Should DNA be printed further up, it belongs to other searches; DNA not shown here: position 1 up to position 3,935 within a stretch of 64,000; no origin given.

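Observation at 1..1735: At least 11 tandem two-cysteine modules of about 49 aa that I cannot assign to a named domain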

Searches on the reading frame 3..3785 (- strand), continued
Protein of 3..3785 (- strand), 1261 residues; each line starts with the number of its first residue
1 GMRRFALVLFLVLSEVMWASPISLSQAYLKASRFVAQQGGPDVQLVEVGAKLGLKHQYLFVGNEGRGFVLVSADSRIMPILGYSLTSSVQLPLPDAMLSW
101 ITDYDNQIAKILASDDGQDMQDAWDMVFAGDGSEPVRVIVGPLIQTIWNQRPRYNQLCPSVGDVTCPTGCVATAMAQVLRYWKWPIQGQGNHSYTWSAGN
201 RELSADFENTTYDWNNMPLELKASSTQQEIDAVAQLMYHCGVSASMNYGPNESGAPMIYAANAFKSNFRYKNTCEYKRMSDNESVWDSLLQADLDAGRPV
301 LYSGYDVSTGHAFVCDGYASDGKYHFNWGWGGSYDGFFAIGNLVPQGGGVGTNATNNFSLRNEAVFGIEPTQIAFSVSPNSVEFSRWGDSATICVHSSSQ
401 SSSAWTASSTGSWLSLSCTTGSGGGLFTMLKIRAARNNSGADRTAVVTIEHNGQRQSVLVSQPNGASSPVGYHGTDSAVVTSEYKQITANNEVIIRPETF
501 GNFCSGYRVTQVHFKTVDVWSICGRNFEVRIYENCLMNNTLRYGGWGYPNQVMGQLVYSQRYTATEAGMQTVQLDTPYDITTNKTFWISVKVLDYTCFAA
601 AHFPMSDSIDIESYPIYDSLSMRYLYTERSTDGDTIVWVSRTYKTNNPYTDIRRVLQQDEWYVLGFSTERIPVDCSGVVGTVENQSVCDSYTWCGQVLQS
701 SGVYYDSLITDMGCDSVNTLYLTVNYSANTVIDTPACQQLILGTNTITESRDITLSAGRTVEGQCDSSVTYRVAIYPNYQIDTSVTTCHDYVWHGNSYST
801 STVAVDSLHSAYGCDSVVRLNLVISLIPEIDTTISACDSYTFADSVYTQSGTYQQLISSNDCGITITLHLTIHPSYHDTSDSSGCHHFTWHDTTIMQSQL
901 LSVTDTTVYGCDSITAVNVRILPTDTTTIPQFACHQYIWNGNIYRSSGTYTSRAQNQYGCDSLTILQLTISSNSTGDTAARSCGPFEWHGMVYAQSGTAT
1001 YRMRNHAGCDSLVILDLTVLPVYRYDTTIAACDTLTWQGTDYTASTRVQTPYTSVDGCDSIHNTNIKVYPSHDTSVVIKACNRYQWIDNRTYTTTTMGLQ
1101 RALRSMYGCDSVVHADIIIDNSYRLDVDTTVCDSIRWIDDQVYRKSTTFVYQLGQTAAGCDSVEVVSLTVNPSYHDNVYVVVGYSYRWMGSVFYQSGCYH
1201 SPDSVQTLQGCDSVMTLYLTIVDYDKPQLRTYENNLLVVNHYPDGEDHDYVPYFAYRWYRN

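Call 43: search_protein_families(library=pfam, proteins=[P0121, P0122, P0123, P0126, P0130], max_evalue=0.001)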
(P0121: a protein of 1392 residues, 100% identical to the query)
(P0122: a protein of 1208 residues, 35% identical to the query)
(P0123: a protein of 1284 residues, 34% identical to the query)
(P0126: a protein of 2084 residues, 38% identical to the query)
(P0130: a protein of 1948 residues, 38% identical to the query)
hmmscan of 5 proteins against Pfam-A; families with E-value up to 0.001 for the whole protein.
P0121 (1392 aa): 6 families
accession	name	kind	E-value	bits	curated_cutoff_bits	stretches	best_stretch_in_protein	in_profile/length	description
PF01640.23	Peptidase_C10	-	3.5e-68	230.1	26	1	147-337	1-194/194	Peptidase C10 family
PF13734.11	Inhibitor_I69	-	1.6e-11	44.9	25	1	18-107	1-98/98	Spi protease inhibitor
PF19190.6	BACON_2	-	2.9e-08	34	25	1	374-461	2-91/94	Viral BACON domain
PF18962.6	Por_Secre_tail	-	4.3e-07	30.6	27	1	1321-1390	1-74/75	Secretion system C-terminal sorting domain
PF13004.13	BACON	-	1.2e-06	28.8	25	1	403-461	2-60/61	Putative binding domain, N-terminal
PF13529.12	Peptidase_C39_2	-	4.6e-06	27.7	24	0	151-322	4-135/143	Peptidase_C39 like family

P0122 (1208 aa): 7 families
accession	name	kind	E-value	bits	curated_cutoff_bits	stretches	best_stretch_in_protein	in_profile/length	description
PF01640.23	Peptidase_C10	-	9.4e-69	232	26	1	146-334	1-194/194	Peptidase C10 family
PF13734.11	Inhibitor_I69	-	2.8e-16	60.2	25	1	21-112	1-98/98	Spi protease inhibitor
PF13004.13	BACON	-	1.3e-10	41.5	25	1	401-459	2-60/61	Putative binding domain, N-terminal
PF19190.6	BACON_2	-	6.3e-09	36.1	25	1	382-459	16-91/94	Viral BACON domain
PF13529.12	Peptidase_C39_2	-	8.4e-09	36.6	24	1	163-322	11-139/143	Peptidase_C39 like family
PF18998.6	Flg_new_2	-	1.3e-05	25.5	23.6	1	669-729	7-71/73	Divergent InlB B-repeat domain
PF19079.5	CFSR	-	0.00022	21.8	27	0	443-465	8-31/49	Collagen-flanked surface repeat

P0123 (1284 aa): 5 families
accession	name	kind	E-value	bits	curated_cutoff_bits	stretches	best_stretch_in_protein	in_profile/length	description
PF01640.23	Peptidase_C10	-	5e-67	226.3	26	1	139-328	1-194/194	Peptidase C10 family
PF13734.11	Inhibitor_I69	-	2.4e-14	54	25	1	11-101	2-98/98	Spi protease inhibitor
PF13004.13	BACON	-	1.7e-08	34.7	25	1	394-453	2-61/61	Putative binding domain, N-terminal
PF19190.6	BACON_2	-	8.1e-07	29.3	25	1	390-453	30-92/94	Viral BACON domain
PF13529.12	Peptidase_C39_2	-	2.7e-06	28.5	24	0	148-312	8-134/143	Peptidase_C39 like family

P0126 (2084 aa): 3 families
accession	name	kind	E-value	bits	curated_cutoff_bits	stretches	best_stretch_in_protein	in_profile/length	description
PF01640.23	Peptidase_C10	-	2.2e-64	217.7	26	1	174-364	1-194/194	Peptidase C10 family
PF13734.11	Inhibitor_I69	-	1.2e-14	55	25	1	26-130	1-98/98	Spi protease inhibitor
PF18962.6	Por_Secre_tail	-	3.1e-12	47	27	1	2011-2081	1-75/75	Secretion system C-terminal sorting domain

P0130 (1948 aa): 6 families
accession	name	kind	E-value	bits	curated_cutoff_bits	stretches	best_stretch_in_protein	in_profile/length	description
PF18998.6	Flg_new_2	-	5.3e-87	286.3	23.6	7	1217-1284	3-72/73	Divergent InlB B-repeat domain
PF01640.23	Peptidase_C10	-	2.2e-68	230.8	26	1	156-353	1-194/194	Peptidase C10 family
PF19190.6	BACON_2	-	4e-33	113.7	25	3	773-860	2-93/94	Viral BACON domain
PF13004.13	BACON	-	9.6e-32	109.2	25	3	711-769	3-61/61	Putative binding domain, N-terminal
PF13734.11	Inhibitor_I69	-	5.1e-18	65.8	25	1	19-112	1-97/98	Spi protease inhibitor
PF18962.6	Por_Secre_tail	-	8.6e-10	39.2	27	1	1878-1941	2-70/75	Secretion system C-terminal sorting domain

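Call 47: search_protein_families(library=ncbifam, proteins=[P0121], max_evalue=0.001)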
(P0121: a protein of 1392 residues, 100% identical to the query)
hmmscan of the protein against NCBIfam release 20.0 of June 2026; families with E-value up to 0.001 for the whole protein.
P0121 (1392 aa): 1 family
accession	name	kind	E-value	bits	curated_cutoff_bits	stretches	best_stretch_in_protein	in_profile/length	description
TIGR04183.1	Por_Secre_tail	domain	1.2e-11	44.4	23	1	1321-1392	1-72/72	T9SS type A sorting domain-containing protein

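Call 73: find_encoding_contigs(protein=P0121, flank=4000, max_places=3)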
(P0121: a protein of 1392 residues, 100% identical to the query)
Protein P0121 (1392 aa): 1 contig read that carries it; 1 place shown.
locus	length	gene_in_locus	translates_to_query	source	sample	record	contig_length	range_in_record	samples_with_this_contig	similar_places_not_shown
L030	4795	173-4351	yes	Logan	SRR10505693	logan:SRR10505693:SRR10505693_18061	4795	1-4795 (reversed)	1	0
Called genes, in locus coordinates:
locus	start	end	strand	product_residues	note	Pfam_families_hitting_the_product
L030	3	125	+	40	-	?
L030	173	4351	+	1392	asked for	PF13734:Inhibitor_I69, PF01640:Peptidase_C10, PF19190:BACON_2, PF13004:BACON, PF18962:Por_Secre_tail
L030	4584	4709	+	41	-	-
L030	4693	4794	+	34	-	?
